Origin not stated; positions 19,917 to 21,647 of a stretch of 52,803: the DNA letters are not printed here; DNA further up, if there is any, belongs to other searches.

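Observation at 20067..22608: Cyanobacterial-type acyl-ACP reductase homologue translationally coupled to a hexapeptide-repeat protein, with no deformylating oxygenase nearby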

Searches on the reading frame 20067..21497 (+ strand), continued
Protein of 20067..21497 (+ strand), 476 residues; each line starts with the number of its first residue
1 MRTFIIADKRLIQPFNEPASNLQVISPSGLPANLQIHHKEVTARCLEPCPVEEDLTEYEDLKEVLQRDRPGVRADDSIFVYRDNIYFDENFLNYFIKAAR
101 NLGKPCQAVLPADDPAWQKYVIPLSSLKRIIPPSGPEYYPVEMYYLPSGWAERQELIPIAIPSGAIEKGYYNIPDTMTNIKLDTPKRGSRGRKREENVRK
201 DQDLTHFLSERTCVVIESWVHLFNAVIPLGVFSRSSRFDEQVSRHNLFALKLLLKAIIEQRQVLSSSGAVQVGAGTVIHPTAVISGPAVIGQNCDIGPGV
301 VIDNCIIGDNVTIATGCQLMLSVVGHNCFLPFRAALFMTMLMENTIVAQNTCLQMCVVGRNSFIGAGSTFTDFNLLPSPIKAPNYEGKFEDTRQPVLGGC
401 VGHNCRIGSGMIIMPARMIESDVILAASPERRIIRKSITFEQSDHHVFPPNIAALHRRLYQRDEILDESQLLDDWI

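Call 13: find_homologous_proteins(query=window:20067-21497:+, max_evalue=0.00001)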
Query window:20067-21497:+ (476 aa): 4599 proteins with E <= 0.00001 among 8000 candidates; the best 120 are listed.
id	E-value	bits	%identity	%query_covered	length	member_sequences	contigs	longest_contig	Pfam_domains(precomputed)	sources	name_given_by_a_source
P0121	0.0e+0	1016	90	100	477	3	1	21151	PF00132.31,PF25087.2,PF25084.2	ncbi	-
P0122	1.4e-286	969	87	100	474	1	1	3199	PF00132.31,PF25087.2,PF25084.2,PF24894.2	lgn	-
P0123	9.5e-253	857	76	100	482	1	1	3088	PF00132.31,PF25087.2,PF25247.2,PF25084.2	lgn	-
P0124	9.1e-248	841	74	100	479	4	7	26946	PF00132.31,PF25087.2,PF25084.2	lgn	-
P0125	5.5e-244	829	73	100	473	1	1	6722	PF00132.31,PF25087.2,PF25084.2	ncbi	-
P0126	3.2e-243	826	73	100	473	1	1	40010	PF00132.31,PF25087.2,PF25084.2,PF24894.2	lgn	-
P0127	1.8e-242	824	72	100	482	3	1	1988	PF00132.31,PF25087.2,PF25084.2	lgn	-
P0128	7.5e-239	812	71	100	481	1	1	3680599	PF00132.31,PF25087.2,PF25084.2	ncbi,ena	-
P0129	2.0e-236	804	72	100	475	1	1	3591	PF00132.31,PF25087.2,PF25247.2,PF25084.2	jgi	jgi:carbonic anhydrase/acetyltransferase-like protein (isoleucine patch superfamily)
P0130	2.1e-236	804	72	100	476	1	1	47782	PF00132.31,PF25087.2,PF25247.2,PF25084.2,PF24894.2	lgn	-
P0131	1.0e-230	785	71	100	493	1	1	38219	PF00132.31,PF25087.2,PF25247.2,PF25084.2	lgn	-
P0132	2.4e-227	774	69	100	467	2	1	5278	PF00132.31,PF25087.2,PF25084.2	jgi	jgi:carbonic anhydrase/acetyltransferase-like protein (isoleucine patch superfamily)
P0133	3.1e-226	770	69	100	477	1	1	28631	PF00132.31,PF25087.2,PF25247.2,PF25084.2,PF24894.2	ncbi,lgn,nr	ncbi:MAG: hypothetical protein GYB66_09545 [Chloroflexi bacterium]|nr:hypothetical protein [Chlorofl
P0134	7.5e-226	769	69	100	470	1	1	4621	PF00132.31,PF25087.2,PF25084.2,PF24894.2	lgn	-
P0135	1.9e-223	761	67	100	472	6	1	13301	PF00132.31,PF25087.2,PF25084.2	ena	-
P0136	3.1e-222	757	67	100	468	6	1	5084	PF00132.31,PF25087.2,PF25084.2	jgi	jgi:carbonic anhydrase/acetyltransferase-like protein (isoleucine patch superfamily)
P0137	7.8e-222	756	67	100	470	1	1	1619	PF00132.31,PF25087.2,PF25084.2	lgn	-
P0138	5.6e-217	740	67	100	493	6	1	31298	PF00132.31,PF25087.2,PF25247.2,PF25084.2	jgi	jgi:carbonic anhydrase/acetyltransferase-like protein (isoleucine patch superfamily)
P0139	2.5e-214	731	65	100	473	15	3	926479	PF00132.31,PF25087.2,PF25084.2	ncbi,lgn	-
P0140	4.9e-206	703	64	98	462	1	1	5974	PF14602.13,PF00132.31,PF25087.2,PF25084.2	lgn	-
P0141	2.8e-201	688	63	100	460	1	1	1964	PF00132.31,PF25087.2,PF25084.2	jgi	jgi:carbonic anhydrase/acetyltransferase-like protein (isoleucine patch superfamily)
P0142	8.5e-192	657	60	100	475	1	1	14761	PF00132.31,PF25087.2,PF25084.2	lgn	-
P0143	1.9e-191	655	61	100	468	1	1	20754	PF14602.13,PF00132.31,PF25087.2,PF25084.2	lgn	-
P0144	8.2e-189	647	60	100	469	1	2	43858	PF14602.13,PF00132.31,PF25087.2,PF25084.2,PF24894.2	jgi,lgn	-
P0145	1.4e-186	639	60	100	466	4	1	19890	PF14602.13,PF00132.31,PF25087.2,PF25084.2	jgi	jgi:carbonic anhydrase/acetyltransferase-like protein (isoleucine patch superfamily)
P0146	2.0e-185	635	59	100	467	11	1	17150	PF00132.31,PF25087.2,PF25084.2,PF24894.2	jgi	jgi:carbonic anhydrase/acetyltransferase-like protein (isoleucine patch superfamily)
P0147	2.9e-183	628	58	100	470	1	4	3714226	PF00132.31,PF25087.2,PF25084.2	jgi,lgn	-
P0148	3.7e-181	621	59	100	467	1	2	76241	PF14602.13,PF00132.31,PF25087.2,PF25084.2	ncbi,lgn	ncbi:MAG: DapH/DapD/GlmU-related protein [Anaerolineales bacterium]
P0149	6.8e-180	617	59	100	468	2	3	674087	PF00132.31,PF25087.2,PF25084.2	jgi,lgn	jgi:carbonic anhydrase/acetyltransferase-like protein (isoleucine patch superfamily)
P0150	1.1e-179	617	58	100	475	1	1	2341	PF14602.13,PF00132.31,PF25087.2,PF25084.2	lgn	-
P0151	3.5e-178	612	57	100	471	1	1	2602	PF14602.13,PF00132.31,PF25087.2,PF25084.2,PF24894.2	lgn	-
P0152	7.6e-175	601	56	100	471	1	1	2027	PF14602.13,PF00132.31,PF25087.2,PF25084.2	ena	-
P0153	1.5e-174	600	58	100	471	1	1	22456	PF14602.13,PF00132.31,PF25087.2,PF25084.2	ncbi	-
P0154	3.2e-173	595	57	100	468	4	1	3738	PF00132.31,PF25087.2,PF25084.2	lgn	-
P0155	4.5e-173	595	56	100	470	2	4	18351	PF00132.31,PF25087.2,PF25084.2,PF24894.2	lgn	-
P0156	3.3e-170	585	58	100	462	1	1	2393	PF00132.31,PF25087.2,PF25084.2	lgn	-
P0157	1.7e-169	583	55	100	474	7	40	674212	PF14602.13,PF00132.31,PF25087.2,PF25084.2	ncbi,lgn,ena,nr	ncbi:MAG: multidrug transporter [Anaerolineae bacterium]|nr:MAG: multidrug transporter [Anaerolineae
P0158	6.3e-169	581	57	100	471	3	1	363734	PF14602.13,PF00132.31,PF25087.2,PF25084.2,PF24894.2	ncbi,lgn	-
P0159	3.5e-166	572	61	89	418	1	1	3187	PF00132.31,PF25087.2,PF25084.2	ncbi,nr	ncbi:MAG TPA: hypothetical protein VJZ27_09680, partial [Aggregatilineales bacterium]|nr:hypothetica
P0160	7.6e-166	571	57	100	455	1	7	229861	PF00132.31,PF25087.2,PF25084.2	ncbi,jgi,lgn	-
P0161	2.4e-165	569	57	100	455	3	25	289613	PF00132.31,PF25087.2,PF25084.2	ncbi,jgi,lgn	-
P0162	1.1e-163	564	56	100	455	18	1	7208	PF00132.31,PF25087.2,PF25084.2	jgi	-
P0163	1.4e-162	560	56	100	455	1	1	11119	PF00132.31,PF25087.2,PF25084.2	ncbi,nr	ncbi:MAG: multidrug transporter [Chloroflexi bacterium]|nr:multidrug transporter [Chloroflexota bact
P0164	2.9e-162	559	56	100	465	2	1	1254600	PF00132.31,PF25087.2,PF25084.2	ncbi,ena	-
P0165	1.8e-160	553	55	100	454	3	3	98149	PF00132.31,PF25087.2,PF25084.2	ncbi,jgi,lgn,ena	-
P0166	2.3e-160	553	55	100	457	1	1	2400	PF00132.31,PF25087.2,PF25084.2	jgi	jgi:acetyltransferase-like isoleucine patch superfamily enzyme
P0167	1.7e-159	550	55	100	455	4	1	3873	PF00132.31,PF25087.2,PF25084.2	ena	-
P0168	9.1e-159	548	55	99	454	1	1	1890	PF00132.31,PF25087.2,PF25084.2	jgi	jgi:carbonic anhydrase/acetyltransferase-like protein (isoleucine patch superfamily)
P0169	1.2e-158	547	53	100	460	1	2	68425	PF00132.31,PF25087.2,PF25084.2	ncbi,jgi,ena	-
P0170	1.4e-158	547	54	100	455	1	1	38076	PF00132.31,PF25087.2,PF25084.2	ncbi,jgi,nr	ncbi:MAG: multidrug transporter [Anaerolineae bacterium]|jgi:acetyltransferase-like isoleucine patch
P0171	1.5e-158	547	53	100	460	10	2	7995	PF00132.31,PF25087.2,PF25084.2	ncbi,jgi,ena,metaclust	metaclust:\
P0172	4.7e-158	545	54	100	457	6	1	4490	PF00132.31,PF25087.2,PF25084.2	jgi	jgi:carbonic anhydrase/acetyltransferase-like protein (isoleucine patch superfamily)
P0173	1.3e-157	544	53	100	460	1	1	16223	PF00132.31,PF25087.2,PF25084.2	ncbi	-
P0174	1.4e-157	544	53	100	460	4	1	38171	PF00132.31,PF25087.2,PF25084.2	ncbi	-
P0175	2.3e-157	543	55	100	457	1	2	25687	PF00132.31,PF25087.2,PF25084.2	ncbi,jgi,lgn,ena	jgi:UDP-N-acetylglucosamine diphosphorylase / glucose-1-phosphate thymidylyltransferase / UDP-N-acet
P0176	3.8e-157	542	53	100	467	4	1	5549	PF00132.31,PF25087.2,PF25084.2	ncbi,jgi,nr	ncbi:MAG: multidrug transporter [Chloroflexi bacterium]|nr:MAG: multidrug transporter [Chloroflexota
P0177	4.1e-157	542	53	100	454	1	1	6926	PF00132.31,PF25087.2,PF25084.2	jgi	jgi:acetyltransferase-like isoleucine patch superfamily enzyme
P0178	4.7e-157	542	55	100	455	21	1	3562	PF00132.31,PF25087.2,PF25084.2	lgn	-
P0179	1.0e-156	541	53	100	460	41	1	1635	PF00132.31,PF25087.2,PF25084.2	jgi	-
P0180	1.6e-156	540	54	100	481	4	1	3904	PF00132.31,PF25087.2,PF25084.2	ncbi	-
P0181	1.7e-156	540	55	97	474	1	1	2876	PF00132.31,PF25087.2,PF25084.2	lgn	-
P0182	3.1e-156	539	53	100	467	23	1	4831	PF00132.31,PF25087.2,PF25084.2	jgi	jgi:acetyltransferase-like isoleucine patch superfamily enzyme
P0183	5.5e-156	538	53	99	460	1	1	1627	PF00132.31,PF25087.2,PF25084.2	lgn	-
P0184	5.7e-156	538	55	100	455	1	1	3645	PF00132.31,PF25087.2,PF25084.2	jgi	jgi:carbonic anhydrase/acetyltransferase-like protein (isoleucine patch superfamily)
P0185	1.4e-155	537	54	100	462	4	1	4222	PF00132.31,PF25087.2,PF25084.2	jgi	-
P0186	2.2e-155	536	54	100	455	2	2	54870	PF00132.31,PF25087.2,PF25084.2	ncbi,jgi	-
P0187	5.0e-155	535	53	100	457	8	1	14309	PF00132.31,PF25087.2,PF25084.2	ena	-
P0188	6.8e-155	535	53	100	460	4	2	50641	PF00132.31,PF25087.2,PF25084.2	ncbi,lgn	-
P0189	1.1e-154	534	53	100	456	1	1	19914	PF00132.31,PF25087.2,PF25084.2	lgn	-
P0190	1.2e-154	534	54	100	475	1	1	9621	PF00132.31,PF25087.2,PF25084.2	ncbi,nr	ncbi:MAG: multidrug transporter [Chloroflexi bacterium]|nr:multidrug transporter [Chloroflexota bact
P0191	1.4e-154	534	53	100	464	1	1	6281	PF00132.31,PF25087.2,PF25084.2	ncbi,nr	ncbi:MAG: multidrug transporter [Anaerolineae bacterium]|nr:multidrug transporter [Anaerolineae bact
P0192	1.4e-154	534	54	99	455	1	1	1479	PF00132.31,PF25087.2,PF25084.2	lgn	-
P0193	1.7e-154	534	53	100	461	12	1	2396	PF00132.31,PF25087.2,PF25084.2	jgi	jgi:carbonic anhydrase/acetyltransferase-like protein (isoleucine patch superfamily)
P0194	2.6e-154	533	54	100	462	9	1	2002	PF00132.31,PF25087.2,PF25084.2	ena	-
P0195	3.9e-154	532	54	100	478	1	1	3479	PF00132.31,PF25087.2,PF25084.2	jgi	jgi:carbonic anhydrase/acetyltransferase-like protein (isoleucine patch superfamily)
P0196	5.8e-154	532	52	99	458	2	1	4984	PF00132.31,PF25087.2,PF25084.2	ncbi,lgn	-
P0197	8.2e-154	531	53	100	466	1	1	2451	PF00132.31,PF25087.2,PF25084.2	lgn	-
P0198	1.9e-153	530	53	97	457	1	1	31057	PF00132.31,PF25087.2,PF25084.2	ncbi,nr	ncbi:MAG: multidrug transporter [Anaerolineae bacterium]|nr:multidrug transporter [Anaerolineae bact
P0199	4.0e-153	529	53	100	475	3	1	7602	PF00132.31,PF25087.2,PF25084.2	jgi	jgi:carbonic anhydrase/acetyltransferase-like protein (isoleucine patch superfamily)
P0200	1.2e-152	527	53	100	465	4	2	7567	PF00132.31,PF25087.2,PF25084.2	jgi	jgi:hypothetical protein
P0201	5.7e-152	525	53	100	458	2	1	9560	PF00132.31,PF25087.2,PF25084.2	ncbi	-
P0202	1.1e-151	524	52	100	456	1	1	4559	PF00132.31,PF25087.2,PF25084.2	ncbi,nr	ncbi:MAG: multidrug transporter [Anaerolineae bacterium]|nr:multidrug transporter [Anaerolineae bact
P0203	1.2e-151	524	52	99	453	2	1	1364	PF00132.31,PF25087.2,PF25084.2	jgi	jgi:carbonic anhydrase/acetyltransferase-like protein (isoleucine patch superfamily)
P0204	1.3e-151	524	52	100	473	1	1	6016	PF00132.31,PF25087.2,PF25084.2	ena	-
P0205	1.7e-151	524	52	100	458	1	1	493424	PF00132.31,PF25087.2,PF25084.2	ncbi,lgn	-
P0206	3.9e-150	519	51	100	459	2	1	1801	PF00132.31,PF25087.2,PF25084.2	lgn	-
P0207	5.4e-150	519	61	79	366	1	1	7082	PF00132.31,PF25087.2,PF25084.2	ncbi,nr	ncbi:MAG: multidrug transporter [Anaerolineae bacterium]|nr:multidrug transporter [Anaerolineae bact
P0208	6.5e-150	518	52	100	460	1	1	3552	PF00132.31,PF25087.2,PF25084.2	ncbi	-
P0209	3.3e-149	516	52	100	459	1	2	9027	PF00132.31,PF25087.2,PF25084.2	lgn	-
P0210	4.6e-148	512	51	100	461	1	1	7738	PF00132.31,PF25087.2,PF25084.2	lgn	-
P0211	2.4e-147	510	51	100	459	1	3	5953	PF00132.31,PF25087.2,PF25084.2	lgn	-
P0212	5.8e-147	509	50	100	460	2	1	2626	PF00132.31,PF25087.2,PF25084.2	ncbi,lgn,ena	-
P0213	5.8e-146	505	51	100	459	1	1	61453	PF00132.31,PF25087.2,PF25084.2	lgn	-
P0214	1.2e-145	504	51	100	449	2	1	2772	PF00132.31,PF25087.2,PF25084.2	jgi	jgi:carbonic anhydrase/acetyltransferase-like protein (isoleucine patch superfamily)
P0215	5.2e-144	499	56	84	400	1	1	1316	PF00132.31,PF25087.2,PF25084.2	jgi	jgi:carbonic anhydrase/acetyltransferase-like protein (isoleucine patch superfamily)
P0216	1.6e-143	497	53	89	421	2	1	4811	PF00132.31,PF25087.2,PF25084.2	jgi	-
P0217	2.8e-141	490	70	63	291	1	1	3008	PF00132.31,PF25087.2,PF25084.2,PF24894.2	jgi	jgi:carbonic anhydrase/acetyltransferase-like protein (isoleucine patch superfamily)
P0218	4.8e-138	479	49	100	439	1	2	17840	PF00132.31,PF25087.2,PF25084.2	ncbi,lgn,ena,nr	ncbi:MAG: multidrug transporter [Anaerolinea sp.]|nr:multidrug transporter [Anaerolinea sp.]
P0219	6.5e-138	479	49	100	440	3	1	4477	PF00132.31,PF25087.2,PF25084.2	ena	-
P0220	7.5e-138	479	49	100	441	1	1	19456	PF00132.31,PF25087.2,PF25247.2,PF25084.2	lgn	-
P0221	5.0e-137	476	48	100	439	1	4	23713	PF00132.31,PF25087.2,PF25084.2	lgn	-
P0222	1.5e-136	474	49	100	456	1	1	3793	PF00132.31,PF25087.2,PF25247.2,PF25084.2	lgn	-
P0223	4.1e-136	473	49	100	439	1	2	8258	PF00132.31,PF25087.2,PF25084.2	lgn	-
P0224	4.7e-136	473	50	100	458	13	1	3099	PF00132.31,PF25087.2,PF25084.2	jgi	jgi:carbonic anhydrase/acetyltransferase-like protein (isoleucine patch superfamily)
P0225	5.4e-136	473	50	99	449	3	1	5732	PF00132.31,PF25087.2,PF25084.2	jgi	jgi:carbonic anhydrase/acetyltransferase-like protein (isoleucine patch superfamily)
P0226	1.1e-135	472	48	100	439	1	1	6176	PF00132.31,PF25087.2,PF25084.2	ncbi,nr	ncbi:MAG: multidrug transporter [Burkholderiales bacterium]|nr:multidrug transporter [Anaerolineae b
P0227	1.1e-135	471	49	100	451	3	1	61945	PF00132.31,PF25087.2,PF25084.2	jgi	jgi:carbonic anhydrase/acetyltransferase-like protein (isoleucine patch superfamily)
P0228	1.2e-135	471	49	100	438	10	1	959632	PF00132.31,PF25087.2,PF25084.2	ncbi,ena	-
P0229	2.0e-135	471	49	100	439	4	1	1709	PF00132.31,PF25087.2,PF25084.2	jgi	-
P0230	7.9e-135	469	48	100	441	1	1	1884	PF00132.31,PF25087.2,PF25084.2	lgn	-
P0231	8.6e-135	469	49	100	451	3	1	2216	PF00132.31,PF25087.2,PF25084.2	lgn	-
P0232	9.6e-135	468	47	100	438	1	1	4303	PF00132.31,PF25087.2,PF25084.2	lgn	-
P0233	1.6e-134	468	49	97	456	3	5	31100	PF00132.31,PF25087.2,PF25084.2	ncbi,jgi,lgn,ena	jgi:carbonic anhydrase/acetyltransferase-like protein (isoleucine patch superfamily)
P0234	2.8e-134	467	49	100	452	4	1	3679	PF00132.31,PF25087.2,PF25084.2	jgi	-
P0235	4.1e-134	466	50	99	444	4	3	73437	PF00132.31,PF25087.2,PF25084.2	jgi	jgi:UDP-N-acetylglucosamine diphosphorylase / glucose-1-phosphate thymidylyltransferase / UDP-N-acet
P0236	4.6e-134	466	48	100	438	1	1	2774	PF00132.31,PF25087.2,PF25084.2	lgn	-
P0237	5.8e-134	466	48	100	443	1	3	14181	PF00132.31,PF25087.2,PF25084.2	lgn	-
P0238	1.1e-133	465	50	93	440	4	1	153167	PF00132.31,PF25087.2,PF25084.2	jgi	jgi:carbonic anhydrase/acetyltransferase-like protein (isoleucine patch superfamily)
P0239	1.2e-133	465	49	100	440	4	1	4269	PF14602.13,PF00132.31,PF25087.2,PF25247.2,PF25084.2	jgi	jgi:carbonic anhydrase/acetyltransferase-like protein (isoleucine patch superfamily)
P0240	4.7e-133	463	49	100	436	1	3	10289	PF00132.31,PF25087.2,PF25084.2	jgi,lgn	jgi:carbonic anhydrase/acetyltransferase-like protein (isoleucine patch superfamily)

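Call 26: predict_structure(protein=window:20067-21497:+)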
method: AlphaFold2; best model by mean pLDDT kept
length: 476 residues; sequences in the alignment: 1
mean_pLDDT: 32.1   pTM: 0.24
mean pLDDT of the five models: 32.1, 26.7, 26.3, 25.5, 23.7
residues with pLDDT >= 90: 0; 70-90: 0; 50-70: 11; < 50: 465
segments of 3 or more residues with pLDDT < 50: 1-271, 273-275, 280-283, 285-288, 291-295, 297-300, 303-306, 308-476
pLDDT, mean of each block of 10 residues (from residue 1): 26 26 27 26 27 32 34 35 35 41 34 33 29 29 29 27 28 25 30 38 28 26 27 28 35 37 38 48 49 47 47 36 34 29 23 28 26 23 26 26 25 25 25 29 36 47 43 40
secondary structure, 60 per line:
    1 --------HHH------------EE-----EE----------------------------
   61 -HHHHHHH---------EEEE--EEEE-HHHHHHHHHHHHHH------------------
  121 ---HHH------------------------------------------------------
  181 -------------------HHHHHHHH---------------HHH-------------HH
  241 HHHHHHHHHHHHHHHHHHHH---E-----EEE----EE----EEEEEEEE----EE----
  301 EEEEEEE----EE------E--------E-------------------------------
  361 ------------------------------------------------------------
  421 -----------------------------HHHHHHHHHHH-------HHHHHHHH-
elements in order: H62-68 E78-81 E84-87 H89-102 H200-207 H239-260 E270-272 E283-290 E301-307 H450-460 H468-475

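Call 46: predict_structure(alignment_id=A1)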
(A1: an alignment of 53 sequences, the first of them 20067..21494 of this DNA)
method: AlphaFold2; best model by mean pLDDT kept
length: 476 residues; sequences in the alignment: 53
mean_pLDDT: 75.5   pTM: 0.79
mean pLDDT of the five models: 75.5, 72.5, 72.5, 71.2, 70.0
residues with pLDDT >= 90: 138; 70-90: 169; 50-70: 110; < 50: 59
segments of 3 or more residues with pLDDT < 50: 172-187, 192-203, 366-368, 370-377, 464-476
pLDDT, mean of each block of 10 residues (from residue 1): 94 87 84 91 87 92 91 91 97 98 98 93 94 95 96 97 83 42 46 44 69 94 87 80 83 79 63 52 62 61 69 69 63 64 60 63 52 51 82 69 69 75 78 79 82 73 48 38
secondary structure, 60 per line:
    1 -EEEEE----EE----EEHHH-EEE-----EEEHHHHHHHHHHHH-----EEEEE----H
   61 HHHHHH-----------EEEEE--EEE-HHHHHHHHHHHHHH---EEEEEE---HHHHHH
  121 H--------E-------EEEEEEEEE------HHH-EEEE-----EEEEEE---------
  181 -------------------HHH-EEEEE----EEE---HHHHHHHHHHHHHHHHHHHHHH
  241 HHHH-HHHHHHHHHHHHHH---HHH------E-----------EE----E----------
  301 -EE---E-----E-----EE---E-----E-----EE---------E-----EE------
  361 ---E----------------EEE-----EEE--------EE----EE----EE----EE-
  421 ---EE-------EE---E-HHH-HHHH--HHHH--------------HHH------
elements in order: E2-6 E23-25 E31-33 H34-45 E51-55 H60-66 E78-82 E85-87 H89-102 E106-111 H115-121 E138-146 E157-160 E166-171 E204-208 E213-215 H219-244 H246-259 E381-383 E389-391 H444-447 H450-453
